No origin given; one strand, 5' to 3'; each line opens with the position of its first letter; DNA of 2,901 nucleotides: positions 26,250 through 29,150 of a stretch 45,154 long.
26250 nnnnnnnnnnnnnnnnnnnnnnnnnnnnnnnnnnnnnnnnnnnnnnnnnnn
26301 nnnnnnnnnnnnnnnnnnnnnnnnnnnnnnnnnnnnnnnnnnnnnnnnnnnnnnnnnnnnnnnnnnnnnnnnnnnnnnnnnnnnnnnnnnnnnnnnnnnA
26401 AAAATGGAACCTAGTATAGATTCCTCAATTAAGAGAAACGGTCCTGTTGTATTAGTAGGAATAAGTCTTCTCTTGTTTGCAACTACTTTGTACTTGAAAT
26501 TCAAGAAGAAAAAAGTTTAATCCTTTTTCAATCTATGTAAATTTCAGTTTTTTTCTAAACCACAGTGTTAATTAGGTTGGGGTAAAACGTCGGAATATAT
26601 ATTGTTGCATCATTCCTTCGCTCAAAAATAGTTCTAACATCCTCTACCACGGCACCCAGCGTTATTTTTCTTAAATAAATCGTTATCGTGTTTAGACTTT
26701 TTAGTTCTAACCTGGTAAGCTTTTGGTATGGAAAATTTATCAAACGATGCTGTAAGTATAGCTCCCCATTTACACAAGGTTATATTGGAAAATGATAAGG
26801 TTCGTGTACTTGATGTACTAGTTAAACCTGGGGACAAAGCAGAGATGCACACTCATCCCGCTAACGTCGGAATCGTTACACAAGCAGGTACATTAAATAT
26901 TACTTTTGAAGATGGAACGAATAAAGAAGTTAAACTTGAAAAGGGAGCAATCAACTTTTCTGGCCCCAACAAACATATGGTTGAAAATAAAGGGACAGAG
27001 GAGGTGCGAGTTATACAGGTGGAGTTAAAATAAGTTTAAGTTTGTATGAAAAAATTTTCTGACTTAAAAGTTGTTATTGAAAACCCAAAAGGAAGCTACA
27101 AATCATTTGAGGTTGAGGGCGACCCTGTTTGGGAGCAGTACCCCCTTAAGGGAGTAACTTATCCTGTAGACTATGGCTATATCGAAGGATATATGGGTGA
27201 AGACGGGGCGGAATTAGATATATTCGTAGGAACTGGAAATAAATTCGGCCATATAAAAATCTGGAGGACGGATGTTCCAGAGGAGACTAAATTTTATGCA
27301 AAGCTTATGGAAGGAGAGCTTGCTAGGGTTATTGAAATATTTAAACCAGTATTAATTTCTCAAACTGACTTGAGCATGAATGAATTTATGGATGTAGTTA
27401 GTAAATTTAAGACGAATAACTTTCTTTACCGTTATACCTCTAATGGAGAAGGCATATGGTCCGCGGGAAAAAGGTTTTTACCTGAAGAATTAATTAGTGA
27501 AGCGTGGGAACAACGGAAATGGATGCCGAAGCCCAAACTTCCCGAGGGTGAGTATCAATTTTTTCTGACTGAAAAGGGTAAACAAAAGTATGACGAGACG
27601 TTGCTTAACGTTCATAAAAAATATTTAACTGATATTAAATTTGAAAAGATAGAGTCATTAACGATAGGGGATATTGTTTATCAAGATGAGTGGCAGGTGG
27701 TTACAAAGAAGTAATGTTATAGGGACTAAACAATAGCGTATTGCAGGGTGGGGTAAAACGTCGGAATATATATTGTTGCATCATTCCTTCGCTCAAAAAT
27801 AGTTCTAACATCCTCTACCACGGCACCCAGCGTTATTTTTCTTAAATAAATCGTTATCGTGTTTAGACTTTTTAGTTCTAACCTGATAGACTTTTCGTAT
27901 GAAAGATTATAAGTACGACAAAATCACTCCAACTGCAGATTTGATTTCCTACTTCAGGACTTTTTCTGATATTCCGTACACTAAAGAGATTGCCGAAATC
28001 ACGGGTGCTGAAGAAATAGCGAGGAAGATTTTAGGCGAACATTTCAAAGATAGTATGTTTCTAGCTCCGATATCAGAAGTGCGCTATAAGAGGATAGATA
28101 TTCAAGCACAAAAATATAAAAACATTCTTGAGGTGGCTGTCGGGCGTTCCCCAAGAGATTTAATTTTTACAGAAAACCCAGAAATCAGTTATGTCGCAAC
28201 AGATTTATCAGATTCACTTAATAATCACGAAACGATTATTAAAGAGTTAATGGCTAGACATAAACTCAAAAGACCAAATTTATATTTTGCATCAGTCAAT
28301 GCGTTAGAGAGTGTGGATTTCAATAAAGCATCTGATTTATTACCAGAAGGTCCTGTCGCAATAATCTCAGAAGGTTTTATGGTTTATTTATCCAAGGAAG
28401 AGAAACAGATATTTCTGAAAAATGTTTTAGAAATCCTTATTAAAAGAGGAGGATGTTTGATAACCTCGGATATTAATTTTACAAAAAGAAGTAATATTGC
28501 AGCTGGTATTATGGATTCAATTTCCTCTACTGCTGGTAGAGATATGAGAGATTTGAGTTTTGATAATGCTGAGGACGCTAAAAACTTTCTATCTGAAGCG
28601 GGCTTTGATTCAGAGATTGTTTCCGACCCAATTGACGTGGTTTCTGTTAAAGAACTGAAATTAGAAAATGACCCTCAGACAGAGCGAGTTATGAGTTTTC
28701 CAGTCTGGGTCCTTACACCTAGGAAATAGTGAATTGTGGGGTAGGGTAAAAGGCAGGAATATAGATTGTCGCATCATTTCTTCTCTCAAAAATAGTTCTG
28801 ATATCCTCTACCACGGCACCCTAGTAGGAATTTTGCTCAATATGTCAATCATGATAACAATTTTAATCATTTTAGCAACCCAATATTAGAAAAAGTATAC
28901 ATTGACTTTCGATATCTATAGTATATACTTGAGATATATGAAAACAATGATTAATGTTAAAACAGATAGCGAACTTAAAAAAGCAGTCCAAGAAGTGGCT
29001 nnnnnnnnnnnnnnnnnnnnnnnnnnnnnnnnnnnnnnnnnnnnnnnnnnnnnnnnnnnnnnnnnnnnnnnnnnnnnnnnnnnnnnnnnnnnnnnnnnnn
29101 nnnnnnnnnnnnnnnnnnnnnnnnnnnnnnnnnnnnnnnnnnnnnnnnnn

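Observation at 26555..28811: Cassette-like gene array separated by three copies of a repeat that shows protein-coding constraint on the opposite strand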

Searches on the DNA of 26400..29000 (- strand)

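Call 20: search_rna_families(source=window, start=26400, end=29000, threshold=evalue, max_evalue=10, show_alignments=3)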
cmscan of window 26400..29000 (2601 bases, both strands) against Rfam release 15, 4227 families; matches with E-value up to 10: 5.
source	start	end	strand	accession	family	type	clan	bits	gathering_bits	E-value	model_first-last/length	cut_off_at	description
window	28150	28206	+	RF02844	RefA9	Gene; antisense;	-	19.5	49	8.8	1-64/64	no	Enterococcus sRNA A9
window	27039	27060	-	RF00462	IRES_APC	Cis-reg; IRES;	-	19.3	50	1.6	15-36/53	no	APC internal ribosome entry site (IRES)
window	28267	28342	-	RF00136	SNORD81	Gene; snRNA; snoRNA; CD-box;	CL00050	19.1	50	4.9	1-77/77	no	Small nucleolar RNA SNORD81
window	28566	28630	+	RF00189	SNORD95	Gene; snRNA; snoRNA; CD-box;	-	17.8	55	1.5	1-68/68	no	Small nucleolar RNA SNORD95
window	27889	27925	-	RF00053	mir-7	Gene; miRNA;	-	16.6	51.8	7.3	28-66/91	no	mir-7 microRNA precursor family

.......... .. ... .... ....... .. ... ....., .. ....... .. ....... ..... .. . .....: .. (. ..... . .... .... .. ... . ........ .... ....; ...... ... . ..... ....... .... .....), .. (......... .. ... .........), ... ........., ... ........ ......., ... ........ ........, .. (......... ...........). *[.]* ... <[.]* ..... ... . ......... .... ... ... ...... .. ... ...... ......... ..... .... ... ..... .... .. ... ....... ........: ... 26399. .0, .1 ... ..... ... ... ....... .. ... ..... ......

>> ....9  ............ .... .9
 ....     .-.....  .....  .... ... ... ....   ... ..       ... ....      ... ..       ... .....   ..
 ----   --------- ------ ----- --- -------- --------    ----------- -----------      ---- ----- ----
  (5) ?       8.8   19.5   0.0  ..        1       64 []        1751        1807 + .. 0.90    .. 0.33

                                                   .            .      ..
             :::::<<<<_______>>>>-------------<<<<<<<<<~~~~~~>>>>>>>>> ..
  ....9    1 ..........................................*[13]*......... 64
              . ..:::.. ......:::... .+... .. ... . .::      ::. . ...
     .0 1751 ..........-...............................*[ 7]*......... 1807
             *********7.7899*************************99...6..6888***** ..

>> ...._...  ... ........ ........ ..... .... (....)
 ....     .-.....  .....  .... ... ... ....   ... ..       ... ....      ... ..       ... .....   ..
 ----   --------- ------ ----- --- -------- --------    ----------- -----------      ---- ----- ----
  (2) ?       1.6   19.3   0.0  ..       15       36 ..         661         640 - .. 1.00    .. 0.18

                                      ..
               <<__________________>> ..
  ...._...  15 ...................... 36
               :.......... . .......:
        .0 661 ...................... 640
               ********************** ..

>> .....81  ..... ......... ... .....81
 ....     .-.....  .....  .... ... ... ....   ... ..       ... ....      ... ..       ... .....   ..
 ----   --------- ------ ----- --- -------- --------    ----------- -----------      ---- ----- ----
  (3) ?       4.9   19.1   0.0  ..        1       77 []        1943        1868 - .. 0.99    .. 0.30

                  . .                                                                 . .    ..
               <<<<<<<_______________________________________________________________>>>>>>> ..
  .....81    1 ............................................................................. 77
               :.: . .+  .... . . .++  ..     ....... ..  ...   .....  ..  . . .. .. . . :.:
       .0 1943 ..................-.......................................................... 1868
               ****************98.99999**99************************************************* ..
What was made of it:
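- On tRNA-anchored tandem genomic islands: No tRNA model match was found (call 20).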

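Call 25: search_rna_families(sources=[L001, L003, L004], threshold=gathering)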
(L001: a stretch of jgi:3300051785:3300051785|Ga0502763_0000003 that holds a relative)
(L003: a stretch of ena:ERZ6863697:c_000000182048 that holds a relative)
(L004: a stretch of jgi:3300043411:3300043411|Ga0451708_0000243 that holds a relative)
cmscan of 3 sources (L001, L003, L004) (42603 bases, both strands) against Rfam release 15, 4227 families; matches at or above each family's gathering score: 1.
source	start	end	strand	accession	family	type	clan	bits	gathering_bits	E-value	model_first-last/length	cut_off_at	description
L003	9238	9309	-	RF00005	tRNA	Gene; tRNA;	CL00001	54.3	29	4.4e-09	1-71/71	no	tRNA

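Call 44: search_rna_families(source=L025, start=2000, end=2600, threshold=evalue, max_evalue=10, show_alignments=3)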
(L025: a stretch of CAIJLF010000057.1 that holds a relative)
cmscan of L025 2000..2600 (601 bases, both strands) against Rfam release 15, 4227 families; matches with E-value up to 10: 8.
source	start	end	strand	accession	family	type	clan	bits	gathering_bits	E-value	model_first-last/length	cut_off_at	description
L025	2358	2409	-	RF04157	MIR9486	Gene; miRNA;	-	24.8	100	0.011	29-92/119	no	MIR9486 microRNA precursor family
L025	2358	2409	+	RF04157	MIR9486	Gene; miRNA;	-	21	100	0.12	29-92/119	no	MIR9486 microRNA precursor family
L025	2329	2410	-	RF00322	SNORA31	Gene; snRNA; snoRNA; HACA-box;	-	20.8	40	0.24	1-130/130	no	Small nucleolar RNA SNORA31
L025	2365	2444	+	RF03794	MIR5298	Gene; miRNA;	-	18.9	70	3.4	1-80/80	no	MIR5298 microRNA precursor family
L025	2350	2501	+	RF01432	snoR143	Gene; snRNA; snoRNA; HACA-box;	-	18.8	50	0.62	1-169/169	no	small nucleolar RNA snoR143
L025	2356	2411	-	RF00783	mir-484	Gene; miRNA;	-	14.9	40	4.7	1-67/67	no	mir-484 microRNA precursor family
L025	2356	2411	-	RF04156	MIR2670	Gene; miRNA;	-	14.5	117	1.8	1-200/200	no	MIR2670 microRNA precursor family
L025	2290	2413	-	RF02039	SPRY4-IT1_2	Gene; lncRNA;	-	12.4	40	3.2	1-120/120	no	SPRY4-IT1 conserved region 2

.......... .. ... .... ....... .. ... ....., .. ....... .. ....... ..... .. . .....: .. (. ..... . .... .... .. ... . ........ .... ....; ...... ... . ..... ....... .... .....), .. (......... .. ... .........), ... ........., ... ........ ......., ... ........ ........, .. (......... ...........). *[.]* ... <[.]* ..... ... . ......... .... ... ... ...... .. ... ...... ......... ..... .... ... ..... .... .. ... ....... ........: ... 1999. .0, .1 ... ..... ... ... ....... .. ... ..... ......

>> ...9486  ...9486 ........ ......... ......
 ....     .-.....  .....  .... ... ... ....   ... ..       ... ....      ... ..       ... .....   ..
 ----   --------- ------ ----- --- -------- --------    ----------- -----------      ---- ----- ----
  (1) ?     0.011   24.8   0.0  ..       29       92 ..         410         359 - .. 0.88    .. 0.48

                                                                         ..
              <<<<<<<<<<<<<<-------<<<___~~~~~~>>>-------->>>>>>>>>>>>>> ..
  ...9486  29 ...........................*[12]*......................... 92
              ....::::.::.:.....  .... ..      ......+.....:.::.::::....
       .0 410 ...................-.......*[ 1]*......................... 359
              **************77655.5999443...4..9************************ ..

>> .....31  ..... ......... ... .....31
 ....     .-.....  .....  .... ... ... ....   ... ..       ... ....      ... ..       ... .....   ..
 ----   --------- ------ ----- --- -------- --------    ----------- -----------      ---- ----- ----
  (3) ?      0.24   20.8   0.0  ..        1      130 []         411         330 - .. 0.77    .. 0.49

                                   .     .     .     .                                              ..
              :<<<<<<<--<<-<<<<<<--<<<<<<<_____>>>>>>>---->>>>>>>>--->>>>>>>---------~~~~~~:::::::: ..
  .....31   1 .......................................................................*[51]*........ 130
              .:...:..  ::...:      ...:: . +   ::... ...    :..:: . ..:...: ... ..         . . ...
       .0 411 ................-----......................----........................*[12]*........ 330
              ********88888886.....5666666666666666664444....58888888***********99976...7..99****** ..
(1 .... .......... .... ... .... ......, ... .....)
